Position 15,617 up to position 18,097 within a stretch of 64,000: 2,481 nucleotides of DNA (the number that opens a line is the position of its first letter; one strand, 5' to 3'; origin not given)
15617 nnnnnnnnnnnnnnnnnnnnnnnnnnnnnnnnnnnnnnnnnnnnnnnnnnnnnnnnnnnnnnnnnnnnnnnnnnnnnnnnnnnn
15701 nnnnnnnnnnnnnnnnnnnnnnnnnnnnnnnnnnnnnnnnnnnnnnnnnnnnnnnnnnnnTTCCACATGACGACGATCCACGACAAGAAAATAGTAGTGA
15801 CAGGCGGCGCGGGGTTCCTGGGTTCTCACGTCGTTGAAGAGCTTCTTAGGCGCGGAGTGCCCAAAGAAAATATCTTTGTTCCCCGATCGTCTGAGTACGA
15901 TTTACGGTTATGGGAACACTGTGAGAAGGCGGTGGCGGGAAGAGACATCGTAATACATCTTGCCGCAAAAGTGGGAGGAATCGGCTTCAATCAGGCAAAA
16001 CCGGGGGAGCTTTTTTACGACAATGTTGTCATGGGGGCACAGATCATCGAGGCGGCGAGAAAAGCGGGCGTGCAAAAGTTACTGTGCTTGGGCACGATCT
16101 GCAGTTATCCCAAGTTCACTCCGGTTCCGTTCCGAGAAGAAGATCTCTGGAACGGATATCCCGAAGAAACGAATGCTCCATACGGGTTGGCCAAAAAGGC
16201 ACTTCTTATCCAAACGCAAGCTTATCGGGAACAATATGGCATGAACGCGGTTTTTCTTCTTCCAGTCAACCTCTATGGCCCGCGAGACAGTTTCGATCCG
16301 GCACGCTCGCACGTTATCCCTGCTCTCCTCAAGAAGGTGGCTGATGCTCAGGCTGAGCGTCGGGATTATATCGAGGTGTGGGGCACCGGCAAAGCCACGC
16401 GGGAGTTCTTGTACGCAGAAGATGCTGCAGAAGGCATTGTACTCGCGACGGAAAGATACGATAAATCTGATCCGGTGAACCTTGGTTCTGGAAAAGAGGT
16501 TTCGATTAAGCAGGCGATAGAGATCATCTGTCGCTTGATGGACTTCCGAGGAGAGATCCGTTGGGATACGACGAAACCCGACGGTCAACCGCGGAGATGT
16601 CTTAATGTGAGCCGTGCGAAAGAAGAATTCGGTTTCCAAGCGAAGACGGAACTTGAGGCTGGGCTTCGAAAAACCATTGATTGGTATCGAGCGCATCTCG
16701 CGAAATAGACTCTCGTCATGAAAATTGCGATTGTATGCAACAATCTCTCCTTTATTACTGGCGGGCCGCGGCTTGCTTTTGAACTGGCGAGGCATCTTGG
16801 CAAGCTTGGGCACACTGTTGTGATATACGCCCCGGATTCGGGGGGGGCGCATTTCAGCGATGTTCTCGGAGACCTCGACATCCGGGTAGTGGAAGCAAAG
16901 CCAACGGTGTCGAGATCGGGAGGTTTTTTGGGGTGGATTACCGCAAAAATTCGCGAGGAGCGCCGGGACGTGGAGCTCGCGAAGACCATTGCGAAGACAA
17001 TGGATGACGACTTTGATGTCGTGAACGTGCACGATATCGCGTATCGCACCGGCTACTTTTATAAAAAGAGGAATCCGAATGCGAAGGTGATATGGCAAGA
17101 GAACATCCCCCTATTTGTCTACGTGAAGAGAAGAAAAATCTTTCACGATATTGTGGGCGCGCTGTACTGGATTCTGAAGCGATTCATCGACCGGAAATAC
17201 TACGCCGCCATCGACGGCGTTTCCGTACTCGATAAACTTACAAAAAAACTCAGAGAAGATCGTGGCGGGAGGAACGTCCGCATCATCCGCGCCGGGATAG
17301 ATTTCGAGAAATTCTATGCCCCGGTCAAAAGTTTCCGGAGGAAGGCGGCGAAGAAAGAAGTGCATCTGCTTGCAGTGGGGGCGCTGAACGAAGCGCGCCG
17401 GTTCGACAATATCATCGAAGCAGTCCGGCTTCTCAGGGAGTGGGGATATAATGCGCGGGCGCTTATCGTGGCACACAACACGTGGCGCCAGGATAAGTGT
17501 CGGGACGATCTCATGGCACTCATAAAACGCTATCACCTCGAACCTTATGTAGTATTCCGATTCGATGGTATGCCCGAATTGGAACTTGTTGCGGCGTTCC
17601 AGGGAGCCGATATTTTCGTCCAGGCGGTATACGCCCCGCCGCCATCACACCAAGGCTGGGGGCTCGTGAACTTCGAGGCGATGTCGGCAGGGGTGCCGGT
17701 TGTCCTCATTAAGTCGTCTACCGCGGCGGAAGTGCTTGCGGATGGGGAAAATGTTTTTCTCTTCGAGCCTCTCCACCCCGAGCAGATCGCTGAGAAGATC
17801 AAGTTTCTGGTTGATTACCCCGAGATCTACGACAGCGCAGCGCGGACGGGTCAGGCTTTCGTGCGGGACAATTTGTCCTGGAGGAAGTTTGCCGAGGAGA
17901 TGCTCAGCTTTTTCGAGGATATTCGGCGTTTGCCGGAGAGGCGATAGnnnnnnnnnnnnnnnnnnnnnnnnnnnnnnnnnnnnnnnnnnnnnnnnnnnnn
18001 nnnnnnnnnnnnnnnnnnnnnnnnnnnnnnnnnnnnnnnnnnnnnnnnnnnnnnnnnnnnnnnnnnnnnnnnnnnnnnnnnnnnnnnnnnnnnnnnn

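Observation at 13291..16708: gmd - Nudix (gmm-like) - two tandem fcl-like paralogs, with a third fcl-like paralog at 31943-32905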

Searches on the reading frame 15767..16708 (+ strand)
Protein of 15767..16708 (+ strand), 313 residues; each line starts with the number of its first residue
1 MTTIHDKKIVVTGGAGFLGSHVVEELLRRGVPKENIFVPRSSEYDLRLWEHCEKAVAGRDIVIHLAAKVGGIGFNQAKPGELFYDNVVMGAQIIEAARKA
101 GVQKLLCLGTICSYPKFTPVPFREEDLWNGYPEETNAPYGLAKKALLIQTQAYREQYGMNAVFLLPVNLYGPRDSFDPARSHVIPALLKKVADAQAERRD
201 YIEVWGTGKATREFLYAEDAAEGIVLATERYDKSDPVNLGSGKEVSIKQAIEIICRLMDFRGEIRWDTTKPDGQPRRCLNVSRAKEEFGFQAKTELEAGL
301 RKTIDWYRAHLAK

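Call 4: search_protein_families(library=pfam, proteins=[window:15767-16708:+])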
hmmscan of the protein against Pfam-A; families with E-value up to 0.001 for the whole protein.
window:15767-16708:+ (313 aa): 6 families
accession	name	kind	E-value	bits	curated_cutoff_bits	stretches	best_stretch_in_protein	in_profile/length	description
PF01370.27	Epimerase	-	1.4e-53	182.2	20.9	1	9-240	1-240/240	NAD dependent epimerase/dehydratase family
PF16363.11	GDP_Man_Dehyd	-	2.7e-29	103.1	27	2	60-303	77-332/332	GDP-mannose 4,6 dehydratase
PF01073.25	3Beta_HSD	-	7.2e-10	38.8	22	1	43-232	51-233/280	3-beta hydroxysteroid dehydrogenase/isomerase family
PF13460.12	NAD_binding_10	-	9.3e-07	29.3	27.2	1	13-120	1-109/184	NAD(P)H-binding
PF02719.21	Polysacc_synt_2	-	6.9e-06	25.9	20.2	0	50-110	67-128/293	Polysaccharide biosynthesis protein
PF07993.18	NAD_binding_4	-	8.4e-05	22.3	20.1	1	11-38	1-28/258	Male sterility protein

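Call 5: search_protein_families(library=ncbifam, proteins=[window:15767-16708:+])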
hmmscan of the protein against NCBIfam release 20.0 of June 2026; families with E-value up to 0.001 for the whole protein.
window:15767-16708:+ (313 aa): 23 families
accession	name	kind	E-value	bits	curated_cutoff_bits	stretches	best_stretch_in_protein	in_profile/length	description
NF047922.1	GDPFucSynFcl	equivalog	6.4e-85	285.3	500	1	6-310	2-304/308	GDP-L-fucose synthase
TIGR04180.1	EDH_00030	hypoth_equivalog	3.2e-29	101.9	475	1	45-270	57-268/297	NAD-dependent 4,6-dehydratase LegB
TIGR01181.1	dTDP_gluc_dehyt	equivalog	7.2e-28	97.6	365.1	1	59-310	74-314/321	dTDP-glucose 4,6-dehydratase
TIGR01179.1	galE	equivalog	3.5e-24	85.2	262.3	2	60-310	72-328/332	UDP-glucose 4-epimerase GalE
NF007490.0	PRK10084.1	subfamily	4.1e-15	55.6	649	1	135-309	163-336/361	dTDP-glucose 4,6-dehydratase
NF007582.0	PRK10217.1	equivalog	1.6e-13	50.5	698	1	135-310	156-334/355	dTDP-glucose 4,6-dehydratase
NF042422.1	oxyalk_red_OleD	equivalog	1.9e-13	50.5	580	1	8-230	2-217/329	2-alkyl-3-oxoalkanoate reductase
TIGR02197.1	heptose_epim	equivalog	3e-12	46.4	274.6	1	9-308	1-314/316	ADP-glyceromanno-heptose 6-epimerase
NF007956.0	PRK10675.1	subfamily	1.1e-11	44.5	394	1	60-308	75-330/338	UDP-glucose 4-epimerase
NF011728.1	PRK15181.1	equivalog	2.2e-11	43.4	760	1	44-307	76-337/348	Vi polysaccharide biosynthesis UDP-N-acetylglucosaminuronic acid C-4 epimerase TviC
TIGR03466.1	HpnA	hypoth_equivalog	2.5e-11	43.1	367.65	1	8-113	2-116/327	hopanoid-associated sugar epimerase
NF042423.1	oxyalk_red_Shew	equivalog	7.3e-10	38.4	580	1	7-242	9-235/331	2-alkyl-3-oxoalkanoate reductase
TIGR02622.1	CDP_4_6_dhtase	equivalog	2.8e-09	36.6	278.45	1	59-310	78-333/352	CDP-glucose 4,6-dehydratase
NF052578.1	StrlDmthSdmBMthl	equivalog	1.3e-07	31.7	600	1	10-252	4-239/328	sterol demethylase protein SdmB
NF008360.0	PRK11150.1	equivalog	1.7e-05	24.2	452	0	167-254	168-250/310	ADP-glyceromanno-heptose 6-epimerase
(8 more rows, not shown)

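Call 11: search_solved_structures(query=window:15767-16708:+, max_evalue=1e-10, show_alignments=2)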
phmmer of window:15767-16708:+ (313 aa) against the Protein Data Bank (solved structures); distinct sequences matched with E-value up to 1e-10: 79 (the best 60 are shown).
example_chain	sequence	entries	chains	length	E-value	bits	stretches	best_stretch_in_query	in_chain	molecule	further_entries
8du0_A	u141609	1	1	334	1.5e-62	215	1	4-303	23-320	GDP-L-fucose synthase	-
7ll6_A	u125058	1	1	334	1.5e-62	215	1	4-303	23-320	GDP-L-fucose synthase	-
1e6u_A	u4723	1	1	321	1.3e-55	192.2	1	7-308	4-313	GDP-FUCOSE SYNTHETASE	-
1bsv_A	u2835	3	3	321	2.3e-55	191.4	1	7-308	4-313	PROTEIN (GDP-FUCOSE SYNTHETASE) | GDP-FUCOSE SYNTHETASE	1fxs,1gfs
1bws_A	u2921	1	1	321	4.4e-55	190.4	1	7-308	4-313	PROTEIN (GDP-4-KETO-6-DEOXY-D-MANNOSE EPIMERASE/REDUCTASE)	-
1e7q_A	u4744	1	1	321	4.7e-55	190.3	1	7-308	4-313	GDP-FUCOSE SYNTHETASE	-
1e7s_A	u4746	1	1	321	8.2e-55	189.5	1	7-308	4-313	GDP-FUCOSE SYNTHETASE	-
1e7r_A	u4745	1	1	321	5.7e-54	186.8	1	7-308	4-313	GDP-FUCOSE SYNTHETASE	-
4b8w_A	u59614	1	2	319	4.3e-47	164.2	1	7-307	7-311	GDP-L-FUCOSE SYNTHASE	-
4b8z_A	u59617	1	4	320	4.3e-47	164.2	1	7-307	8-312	GDP-L-FUCOSE SYNTHASE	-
4bkp_A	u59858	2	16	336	5.1e-47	163.9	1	7-307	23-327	GDP-L-FUCOSE SYNTHASE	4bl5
4e5y_A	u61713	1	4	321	5.9e-47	163.7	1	8-307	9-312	GDP-L-fucose synthase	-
7anh_A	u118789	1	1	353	6e-43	150.6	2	6-194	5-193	GDP-L-fucose synthase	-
8ewu_A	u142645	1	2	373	3.5e-38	134.9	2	5-191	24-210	GDP-L-fucose synthase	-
6aqy_A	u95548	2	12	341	3.9e-38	134.8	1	2-308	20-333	gdp-l-fucose synthetase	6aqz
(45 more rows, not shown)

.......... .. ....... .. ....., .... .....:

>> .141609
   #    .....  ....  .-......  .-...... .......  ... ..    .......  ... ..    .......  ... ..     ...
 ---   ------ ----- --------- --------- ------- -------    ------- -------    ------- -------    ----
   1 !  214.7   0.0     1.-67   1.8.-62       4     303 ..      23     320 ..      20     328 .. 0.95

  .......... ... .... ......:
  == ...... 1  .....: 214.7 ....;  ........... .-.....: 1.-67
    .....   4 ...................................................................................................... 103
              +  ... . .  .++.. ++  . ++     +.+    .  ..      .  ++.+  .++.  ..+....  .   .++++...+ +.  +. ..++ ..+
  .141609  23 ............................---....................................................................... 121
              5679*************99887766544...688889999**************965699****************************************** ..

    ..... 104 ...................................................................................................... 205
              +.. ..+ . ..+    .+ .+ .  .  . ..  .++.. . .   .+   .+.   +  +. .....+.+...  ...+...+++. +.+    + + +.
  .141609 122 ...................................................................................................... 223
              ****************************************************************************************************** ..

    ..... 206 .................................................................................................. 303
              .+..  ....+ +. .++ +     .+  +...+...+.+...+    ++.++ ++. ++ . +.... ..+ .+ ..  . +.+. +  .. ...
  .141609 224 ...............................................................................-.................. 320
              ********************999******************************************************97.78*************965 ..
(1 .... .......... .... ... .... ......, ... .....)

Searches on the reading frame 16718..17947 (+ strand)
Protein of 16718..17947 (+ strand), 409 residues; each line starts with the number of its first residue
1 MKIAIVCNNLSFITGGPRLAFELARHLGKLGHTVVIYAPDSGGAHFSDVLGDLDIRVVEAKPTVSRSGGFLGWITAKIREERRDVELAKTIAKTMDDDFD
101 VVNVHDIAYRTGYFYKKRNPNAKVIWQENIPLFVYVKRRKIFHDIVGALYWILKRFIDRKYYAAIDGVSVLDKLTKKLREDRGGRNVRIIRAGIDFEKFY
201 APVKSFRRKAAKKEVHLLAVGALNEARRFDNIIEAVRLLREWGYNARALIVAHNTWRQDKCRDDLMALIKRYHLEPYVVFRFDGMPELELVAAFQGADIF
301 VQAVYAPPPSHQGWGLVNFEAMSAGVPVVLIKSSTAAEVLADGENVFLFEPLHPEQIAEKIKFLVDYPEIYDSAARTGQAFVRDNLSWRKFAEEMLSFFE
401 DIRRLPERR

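Call 4: search_protein_families(library=pfam, proteins=[window:16718-17947:+])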
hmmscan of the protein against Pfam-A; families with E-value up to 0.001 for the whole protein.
window:16718-17947:+ (409 aa): 6 families
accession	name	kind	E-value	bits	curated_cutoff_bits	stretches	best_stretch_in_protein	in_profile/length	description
PF00534.26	Glycos_transf_1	-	4e-21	75.7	26.4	1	208-376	9-167/172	Glycosyl transferases group 1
PF13692.12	Glyco_trans_1_4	-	6.8e-17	62.5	27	1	216-365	3-140/142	Glycosyl transferases group 1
PF13439.12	Glyco_transf_4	-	1e-10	42.4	28.5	1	15-197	3-169/170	Glycosyltransferase Family 4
PF20706.3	GT4-conflict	-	3.6e-10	39.8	26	1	172-393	159-383/385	Family 4 Glycosyltransferase in conflict systems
PF13524.12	Glyco_trans_1_2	-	1.6e-08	35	25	1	283-396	33-143/144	Glycosyl transferase-like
PF13579.12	Glyco_trans_4_4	-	0.00011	23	29.7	1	18-189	5-152/158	Glycosyl transferase 4-like domain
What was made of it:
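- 16718..17947 (+): GT4 glycosyltransferase directly after FclB; a possible user of the module's GDP-sugars. Pfam Glycos_transf_1 / Glyco_transf_4 (call 4).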

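Call 5: search_protein_families(library=ncbifam, proteins=[window:16718-17947:+])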
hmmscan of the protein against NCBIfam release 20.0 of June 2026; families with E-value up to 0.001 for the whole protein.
window:16718-17947:+ (409 aa): 18 families
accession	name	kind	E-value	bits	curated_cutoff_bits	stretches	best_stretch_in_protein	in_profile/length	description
NF041876.1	EPS_EpsE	equivalog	8.7e-25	87.8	400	1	166-393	168-387/389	exopolysaccharide biosynthesis GT4 family glycosyltransferase EpsE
TIGR04047.1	MSMEG_0565_glyc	hypoth_equivalog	1.8e-20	73.4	259.85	1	20-400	18-372/373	MSMEG_0565 family glycosyltransferase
TIGR02149.1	glgA_Coryne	subfamily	7.9e-12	45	302.4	1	185-402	169-390/391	glycogen synthase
TIGR03449.1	mycothiol_MshA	equivalog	2e-11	43.5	462.5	1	185-401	188-402/406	D-inositol-3-phosphate glycosyltransferase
TIGR04005.1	wcaL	equivalog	1.5e-09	37.3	537.6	1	187-360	199-363/406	colanic acid biosynthesis glycosyltransferase WcaL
TIGR03088.1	stp2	hypoth_equivalog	9.7e-09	34.7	409.05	1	186-400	161-371/374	TIGR03088 family PEP-CTERM/XrtA system glycosyltransferase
TIGR03999.1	thiol_BshA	equivalog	1.1e-08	34.5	273.7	1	185-401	167-372/375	N-acetyl-alpha-D-glucosaminyl L-malate synthase BshA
NF053787.1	GlcN_PG_synth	equivalog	1.6e-08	33.8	480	1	287-402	252-359/361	N-acetylglucosaminyl phosphatidylglycerol synthase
TIGR02472.1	sucr_P_syn_N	equivalog_domain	2.9e-08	33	576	1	263-397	304-436/439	sucrose-phosphate synthase, putative, glycosyltransferase domain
NF038295.1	EPS_HpsP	equivalog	4e-08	32.7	550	1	211-402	204-387/388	hormogonium polysaccharide biosynthesis glycosyltransferase HpsP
NF038255.1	exopoly_VpsD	equivalog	1.2e-07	30.9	300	1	169-347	162-324/381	VpsD family glycosyltransferase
TIGR04063.1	stp3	hypoth_equivalog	1.8e-07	30.4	442.05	1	184-398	179-391/397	TIGR04063 family PEP-CTERM/XrtA system glycosyltransferase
TIGR02470.1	sucr_synth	equivalog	3.6e-07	28.7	810.4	1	302-398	644-744/784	sucrose synthase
NF012028.0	PRK15484.1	subfamily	1.8e-06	27.3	618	1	309-394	285-370/380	lipopolysaccharide N-acetylglucosaminyltransferase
NF047880.1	glyco_SdgA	exception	6.7e-05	21.6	800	1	209-366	310-455/488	serine-aspartate repeat adhesin O-glycosyltransferase SdgA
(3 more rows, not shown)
